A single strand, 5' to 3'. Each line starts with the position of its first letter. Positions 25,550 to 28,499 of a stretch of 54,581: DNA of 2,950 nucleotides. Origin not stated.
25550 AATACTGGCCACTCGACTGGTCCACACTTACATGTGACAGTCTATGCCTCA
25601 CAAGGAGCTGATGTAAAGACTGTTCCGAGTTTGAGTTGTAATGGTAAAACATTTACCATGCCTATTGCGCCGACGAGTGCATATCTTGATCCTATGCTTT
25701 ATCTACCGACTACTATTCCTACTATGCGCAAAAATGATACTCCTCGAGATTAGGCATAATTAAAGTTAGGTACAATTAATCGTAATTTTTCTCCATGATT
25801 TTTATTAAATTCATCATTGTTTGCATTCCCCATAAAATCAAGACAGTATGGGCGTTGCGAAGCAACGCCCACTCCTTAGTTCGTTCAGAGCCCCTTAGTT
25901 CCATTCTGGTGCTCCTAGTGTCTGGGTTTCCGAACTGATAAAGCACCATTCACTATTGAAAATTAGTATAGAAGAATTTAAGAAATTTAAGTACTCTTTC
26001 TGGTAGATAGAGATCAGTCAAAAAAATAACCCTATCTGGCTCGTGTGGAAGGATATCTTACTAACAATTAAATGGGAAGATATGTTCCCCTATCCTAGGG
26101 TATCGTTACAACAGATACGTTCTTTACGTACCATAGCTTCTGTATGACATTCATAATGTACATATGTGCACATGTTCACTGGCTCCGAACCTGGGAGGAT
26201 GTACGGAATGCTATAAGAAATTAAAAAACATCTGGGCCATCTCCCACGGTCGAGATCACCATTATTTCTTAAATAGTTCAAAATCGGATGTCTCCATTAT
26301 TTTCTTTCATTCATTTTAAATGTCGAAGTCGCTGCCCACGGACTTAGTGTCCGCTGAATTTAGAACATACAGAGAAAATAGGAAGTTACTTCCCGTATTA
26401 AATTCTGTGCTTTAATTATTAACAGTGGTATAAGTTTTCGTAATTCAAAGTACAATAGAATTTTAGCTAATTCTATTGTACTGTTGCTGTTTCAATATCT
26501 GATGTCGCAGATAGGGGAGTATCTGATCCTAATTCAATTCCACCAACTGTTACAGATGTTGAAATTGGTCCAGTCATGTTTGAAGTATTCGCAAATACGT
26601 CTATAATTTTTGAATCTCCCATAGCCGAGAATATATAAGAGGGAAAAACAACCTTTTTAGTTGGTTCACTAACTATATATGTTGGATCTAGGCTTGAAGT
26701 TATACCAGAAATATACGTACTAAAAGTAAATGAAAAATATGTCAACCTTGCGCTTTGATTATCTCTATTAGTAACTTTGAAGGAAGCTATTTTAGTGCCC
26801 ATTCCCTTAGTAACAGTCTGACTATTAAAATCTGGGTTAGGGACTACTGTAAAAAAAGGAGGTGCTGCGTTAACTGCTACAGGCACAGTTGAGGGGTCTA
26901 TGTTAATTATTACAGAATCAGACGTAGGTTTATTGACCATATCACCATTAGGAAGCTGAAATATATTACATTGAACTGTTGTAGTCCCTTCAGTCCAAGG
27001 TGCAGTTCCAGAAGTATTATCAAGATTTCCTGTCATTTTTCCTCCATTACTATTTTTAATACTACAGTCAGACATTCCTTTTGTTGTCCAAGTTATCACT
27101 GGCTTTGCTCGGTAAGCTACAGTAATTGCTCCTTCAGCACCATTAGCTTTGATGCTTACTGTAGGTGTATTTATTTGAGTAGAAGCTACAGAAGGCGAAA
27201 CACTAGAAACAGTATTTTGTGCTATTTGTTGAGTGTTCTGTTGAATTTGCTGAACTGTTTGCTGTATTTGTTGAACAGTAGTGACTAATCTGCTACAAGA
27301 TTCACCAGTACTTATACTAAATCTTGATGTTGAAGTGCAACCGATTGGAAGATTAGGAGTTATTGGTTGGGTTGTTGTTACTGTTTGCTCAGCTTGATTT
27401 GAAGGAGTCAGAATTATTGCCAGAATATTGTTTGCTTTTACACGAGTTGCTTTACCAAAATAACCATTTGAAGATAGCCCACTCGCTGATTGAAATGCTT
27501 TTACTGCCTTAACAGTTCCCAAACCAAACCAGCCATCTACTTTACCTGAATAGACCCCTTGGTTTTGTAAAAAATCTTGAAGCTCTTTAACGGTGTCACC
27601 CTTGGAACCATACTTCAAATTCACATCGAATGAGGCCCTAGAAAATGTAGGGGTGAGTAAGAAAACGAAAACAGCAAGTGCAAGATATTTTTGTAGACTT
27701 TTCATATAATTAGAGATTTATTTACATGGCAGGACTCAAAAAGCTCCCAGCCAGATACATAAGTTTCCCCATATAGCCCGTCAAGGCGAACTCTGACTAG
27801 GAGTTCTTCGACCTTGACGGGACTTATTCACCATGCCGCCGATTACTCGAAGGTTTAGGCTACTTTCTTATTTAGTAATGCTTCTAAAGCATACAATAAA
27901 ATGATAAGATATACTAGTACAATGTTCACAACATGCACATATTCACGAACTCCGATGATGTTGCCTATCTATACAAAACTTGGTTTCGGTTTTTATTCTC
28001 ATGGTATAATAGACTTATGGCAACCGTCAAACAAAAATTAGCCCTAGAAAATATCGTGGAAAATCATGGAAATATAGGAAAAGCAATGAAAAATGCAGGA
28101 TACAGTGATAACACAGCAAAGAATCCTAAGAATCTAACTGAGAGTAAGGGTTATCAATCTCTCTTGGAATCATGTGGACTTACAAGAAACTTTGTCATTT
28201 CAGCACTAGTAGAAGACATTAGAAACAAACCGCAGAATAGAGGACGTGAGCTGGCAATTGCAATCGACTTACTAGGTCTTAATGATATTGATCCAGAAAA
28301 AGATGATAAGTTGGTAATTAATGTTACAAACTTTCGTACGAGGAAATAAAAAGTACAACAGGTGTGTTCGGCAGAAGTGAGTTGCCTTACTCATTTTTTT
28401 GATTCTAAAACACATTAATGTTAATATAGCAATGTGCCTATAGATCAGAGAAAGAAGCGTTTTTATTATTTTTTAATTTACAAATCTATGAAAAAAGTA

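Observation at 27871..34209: Compact integrative element at tRNA-Leu with a serine integrase, a Rep-like ATPase and a lone TerS-like gene: a possible phage satellite in a reduced genome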

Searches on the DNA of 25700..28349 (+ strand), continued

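Call 113: search_with_rna_model(model_id=R1, sources=[window, L101, L102, L103, L104, L105, L106, L107, L108, L109, L110, L111, L112, L113, L114, L115, L116, L117, L118, L119, L120, L121, L122, L123, L124, L125, L126, L127, L128, L129, L130, L131, L132, L133, L134, L135, L136, L137, L138, L139, L140, L141, L142, L143, L144, L145, L146, L147, L148, L149, L150, L151, L152, L153, L154, L155, L156, L157, L158, L159, L160, L161, L162, L163, L164, L165, L166, L167, L168, L169, L170, L171, L172, L173, L174, L175, L176, L177, L178, L179, L180, L181, L182, L183, L184, L185, L186, L187, L188, L189, L190, L191, L192, L193, L194, L195], max_evalue=0.01)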
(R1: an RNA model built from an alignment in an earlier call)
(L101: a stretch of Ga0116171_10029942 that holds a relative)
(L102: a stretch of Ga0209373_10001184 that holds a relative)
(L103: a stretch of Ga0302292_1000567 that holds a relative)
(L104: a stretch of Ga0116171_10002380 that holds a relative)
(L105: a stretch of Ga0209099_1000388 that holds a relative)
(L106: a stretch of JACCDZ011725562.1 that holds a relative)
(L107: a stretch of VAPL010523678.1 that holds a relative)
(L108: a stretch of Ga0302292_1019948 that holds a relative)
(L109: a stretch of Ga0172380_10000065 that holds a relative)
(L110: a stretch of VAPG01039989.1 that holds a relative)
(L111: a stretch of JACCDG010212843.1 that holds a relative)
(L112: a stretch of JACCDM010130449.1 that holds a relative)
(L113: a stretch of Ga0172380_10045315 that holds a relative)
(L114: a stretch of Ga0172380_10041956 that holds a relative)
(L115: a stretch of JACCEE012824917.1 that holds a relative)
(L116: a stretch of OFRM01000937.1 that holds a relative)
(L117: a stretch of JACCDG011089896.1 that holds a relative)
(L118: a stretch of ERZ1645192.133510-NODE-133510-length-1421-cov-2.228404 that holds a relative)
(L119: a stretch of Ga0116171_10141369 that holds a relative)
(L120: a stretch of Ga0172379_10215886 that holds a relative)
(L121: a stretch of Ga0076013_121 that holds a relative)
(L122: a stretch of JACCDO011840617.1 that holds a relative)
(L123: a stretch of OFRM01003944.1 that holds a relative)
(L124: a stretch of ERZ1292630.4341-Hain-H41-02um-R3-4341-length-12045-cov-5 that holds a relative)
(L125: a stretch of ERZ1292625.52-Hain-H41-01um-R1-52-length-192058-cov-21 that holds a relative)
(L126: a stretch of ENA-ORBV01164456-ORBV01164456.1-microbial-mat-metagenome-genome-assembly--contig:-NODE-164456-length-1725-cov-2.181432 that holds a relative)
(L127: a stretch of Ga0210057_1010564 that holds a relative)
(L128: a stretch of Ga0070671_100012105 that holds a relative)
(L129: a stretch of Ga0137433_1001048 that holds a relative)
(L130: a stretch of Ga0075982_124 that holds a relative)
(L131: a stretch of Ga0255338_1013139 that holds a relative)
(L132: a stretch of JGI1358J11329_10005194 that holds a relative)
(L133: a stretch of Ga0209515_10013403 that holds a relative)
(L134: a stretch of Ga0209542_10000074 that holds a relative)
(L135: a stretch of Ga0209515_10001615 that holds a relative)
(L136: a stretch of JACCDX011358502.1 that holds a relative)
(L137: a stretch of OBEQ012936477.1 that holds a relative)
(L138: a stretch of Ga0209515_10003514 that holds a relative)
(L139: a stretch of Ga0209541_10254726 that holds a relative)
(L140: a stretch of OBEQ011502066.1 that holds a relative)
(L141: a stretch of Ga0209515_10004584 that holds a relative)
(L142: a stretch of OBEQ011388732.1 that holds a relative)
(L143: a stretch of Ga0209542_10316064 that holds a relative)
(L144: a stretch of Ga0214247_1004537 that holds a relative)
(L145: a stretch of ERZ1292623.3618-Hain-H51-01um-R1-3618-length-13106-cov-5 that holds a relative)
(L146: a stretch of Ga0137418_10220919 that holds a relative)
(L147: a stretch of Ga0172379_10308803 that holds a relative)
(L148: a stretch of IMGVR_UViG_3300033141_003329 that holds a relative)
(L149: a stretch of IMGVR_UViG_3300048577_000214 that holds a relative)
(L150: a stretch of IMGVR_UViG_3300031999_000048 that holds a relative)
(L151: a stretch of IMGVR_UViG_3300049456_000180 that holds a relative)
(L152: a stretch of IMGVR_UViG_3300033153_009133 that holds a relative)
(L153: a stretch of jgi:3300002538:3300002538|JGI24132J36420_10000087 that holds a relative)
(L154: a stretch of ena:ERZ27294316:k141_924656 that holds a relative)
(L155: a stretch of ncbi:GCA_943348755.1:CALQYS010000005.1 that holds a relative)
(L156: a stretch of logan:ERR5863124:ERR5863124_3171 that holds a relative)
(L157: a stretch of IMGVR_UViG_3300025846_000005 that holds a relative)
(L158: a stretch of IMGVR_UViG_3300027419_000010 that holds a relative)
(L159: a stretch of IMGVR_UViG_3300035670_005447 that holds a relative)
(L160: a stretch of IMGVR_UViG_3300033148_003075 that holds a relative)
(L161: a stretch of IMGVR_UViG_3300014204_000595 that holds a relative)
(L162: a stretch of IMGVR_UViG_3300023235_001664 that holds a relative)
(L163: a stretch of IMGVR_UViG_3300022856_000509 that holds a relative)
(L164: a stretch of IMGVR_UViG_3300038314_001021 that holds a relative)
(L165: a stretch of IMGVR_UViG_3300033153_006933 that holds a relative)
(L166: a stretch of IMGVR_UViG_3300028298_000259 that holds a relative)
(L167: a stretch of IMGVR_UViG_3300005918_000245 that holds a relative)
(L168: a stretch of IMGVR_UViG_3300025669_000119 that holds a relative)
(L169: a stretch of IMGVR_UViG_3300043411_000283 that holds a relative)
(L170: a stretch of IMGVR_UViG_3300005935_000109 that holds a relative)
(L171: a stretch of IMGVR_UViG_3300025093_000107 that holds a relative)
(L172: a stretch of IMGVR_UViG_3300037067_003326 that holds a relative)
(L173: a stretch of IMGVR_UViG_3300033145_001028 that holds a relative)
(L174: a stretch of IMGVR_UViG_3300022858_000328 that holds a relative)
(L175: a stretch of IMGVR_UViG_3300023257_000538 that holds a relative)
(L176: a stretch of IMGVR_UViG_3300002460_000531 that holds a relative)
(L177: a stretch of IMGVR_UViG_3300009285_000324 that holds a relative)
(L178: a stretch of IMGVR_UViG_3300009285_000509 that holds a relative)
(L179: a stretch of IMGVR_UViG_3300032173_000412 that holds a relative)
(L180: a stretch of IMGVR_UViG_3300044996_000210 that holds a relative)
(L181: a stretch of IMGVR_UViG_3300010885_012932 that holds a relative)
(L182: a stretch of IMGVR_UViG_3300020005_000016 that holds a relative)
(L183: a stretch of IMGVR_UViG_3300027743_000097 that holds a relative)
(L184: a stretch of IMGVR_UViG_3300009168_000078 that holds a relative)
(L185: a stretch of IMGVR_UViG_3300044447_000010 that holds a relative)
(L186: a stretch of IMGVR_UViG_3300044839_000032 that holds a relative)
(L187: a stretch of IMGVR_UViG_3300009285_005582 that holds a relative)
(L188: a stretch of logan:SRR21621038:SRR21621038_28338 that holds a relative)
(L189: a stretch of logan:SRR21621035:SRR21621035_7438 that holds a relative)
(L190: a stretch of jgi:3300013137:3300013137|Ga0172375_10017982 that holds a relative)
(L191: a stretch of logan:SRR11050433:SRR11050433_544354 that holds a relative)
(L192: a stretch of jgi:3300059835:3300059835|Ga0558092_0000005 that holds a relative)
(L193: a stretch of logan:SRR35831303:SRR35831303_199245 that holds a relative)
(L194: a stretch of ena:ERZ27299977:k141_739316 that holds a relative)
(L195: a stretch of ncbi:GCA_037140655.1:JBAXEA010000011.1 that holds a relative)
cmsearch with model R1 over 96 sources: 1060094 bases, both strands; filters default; matches with E-value up to 0.01: 12.
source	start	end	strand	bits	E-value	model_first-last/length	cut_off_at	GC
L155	12423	12575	-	141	2.4e-26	1-152/152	no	0.46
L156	5496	5648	-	141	2.4e-26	1-152/152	no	0.46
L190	3381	3534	-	124.7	5.8e-23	1-152/152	no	0.4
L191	3288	3441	-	124.7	5.8e-23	1-152/152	no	0.4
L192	12358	12505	-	120.8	3.8e-22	1-152/152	no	0.51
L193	12358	12505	-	120.8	3.8e-22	1-152/152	no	0.51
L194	13321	13464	-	117.9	1.5e-21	1-152/152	no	0.4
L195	8183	8326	-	117.9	1.5e-21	1-152/152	no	0.4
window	27732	27863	-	100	8.2e-18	1-152/152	no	0.5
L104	11681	11773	+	33.1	0.00066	1-152/152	no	0.31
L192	12297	12459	+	28.2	0.0066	1-152/152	no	0.4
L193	12297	12459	+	28.2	0.0066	1-152/152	no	0.4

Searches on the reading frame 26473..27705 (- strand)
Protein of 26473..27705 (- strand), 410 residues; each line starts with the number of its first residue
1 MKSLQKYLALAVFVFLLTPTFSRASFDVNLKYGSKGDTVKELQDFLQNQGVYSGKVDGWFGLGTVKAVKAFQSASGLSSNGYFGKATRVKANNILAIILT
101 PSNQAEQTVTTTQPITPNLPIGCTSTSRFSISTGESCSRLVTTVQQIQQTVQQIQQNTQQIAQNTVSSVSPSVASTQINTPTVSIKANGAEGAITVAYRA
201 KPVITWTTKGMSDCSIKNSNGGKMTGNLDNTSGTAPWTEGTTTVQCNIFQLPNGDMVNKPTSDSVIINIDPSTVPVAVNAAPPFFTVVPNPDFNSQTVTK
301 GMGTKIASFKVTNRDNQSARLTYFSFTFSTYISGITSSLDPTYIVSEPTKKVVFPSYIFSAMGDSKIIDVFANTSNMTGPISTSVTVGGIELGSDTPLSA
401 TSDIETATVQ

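Call 4: search_protein_families(library=pfam, proteins=[window:26473-27705:-], max_evalue=0.1)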
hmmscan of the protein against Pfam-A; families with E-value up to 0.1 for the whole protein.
window:26473-27705:- (410 aa): 2 families
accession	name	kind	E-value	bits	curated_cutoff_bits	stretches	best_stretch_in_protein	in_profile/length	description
PF01471.23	PG_binding_1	-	4.9e-14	52.7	23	1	36-88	2-54/57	Putative peptidoglycan binding domain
PF00015.26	MCPsignal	-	0.089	13.1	34.6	0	87-175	84-167/172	Methyl-accepting chemotaxis protein (MCP) signalling domain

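Call 61: search_protein_families(library=ncbifam, proteins=[window:26473-27705:-], max_evalue=0.1)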
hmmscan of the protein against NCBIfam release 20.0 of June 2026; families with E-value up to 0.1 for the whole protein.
window:26473-27705:- (410 aa): 6 families
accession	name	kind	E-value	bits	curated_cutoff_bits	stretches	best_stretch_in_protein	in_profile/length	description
TIGR02869.1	spore_SleB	equivalog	5.2e-15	55.9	236.5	1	27-114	4-69/201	spore cortex-lytic enzyme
NF052377.1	lmo1851_S41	exception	2.8e-06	26.3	725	1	27-90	381-444/468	lmo1851 family serine protease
NF052335.1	PdgHdaseHSB129560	equivalog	8.4e-06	25.3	500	1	32-87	202-257/330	peptidoglycan hydrolase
NF052336.1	PdgHdaseHSB100310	equivalog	3.4e-05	23.4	500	1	33-87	188-242/316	peptidoglycan hydrolase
TIGR03979.1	His_Ser_Rich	equivalog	3.5e-05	23.9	121.65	1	25-83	120-178/190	His-Xaa-Ser repeat protein HxsA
NF004786.0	PRK06132.1-3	equivalog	0.00037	19.4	329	1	35-78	219-262/418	hypothetical protein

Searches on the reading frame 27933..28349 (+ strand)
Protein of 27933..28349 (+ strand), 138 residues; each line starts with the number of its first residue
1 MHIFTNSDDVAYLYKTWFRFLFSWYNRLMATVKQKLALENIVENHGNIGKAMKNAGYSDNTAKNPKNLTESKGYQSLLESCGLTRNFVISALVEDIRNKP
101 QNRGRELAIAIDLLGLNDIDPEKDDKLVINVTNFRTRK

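Call 4: search_protein_families(library=pfam, proteins=[window:27933-28349:+], max_evalue=0.1)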
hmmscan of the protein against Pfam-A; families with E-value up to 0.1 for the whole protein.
window:27933-28349:+ (138 aa): 0 families

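Call 5: search_protein_families(library=phrogs, proteins=[window:27933-28349:+], max_evalue=0.1)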
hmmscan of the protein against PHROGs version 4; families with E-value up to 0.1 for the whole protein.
window:27933-28349:+ (138 aa): 3 families
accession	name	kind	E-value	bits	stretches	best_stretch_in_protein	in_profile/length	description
phrog_12375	-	DNA, RNA and nucleotide metabolism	0.00071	20.8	1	31-80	8-57/100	DNA binding protein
phrog_17390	-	unknown function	0.032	15.1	1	31-64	4-36/69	-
phrog_51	-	head and packaging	0.093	13.5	0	31-63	90-122/261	terminase small subunit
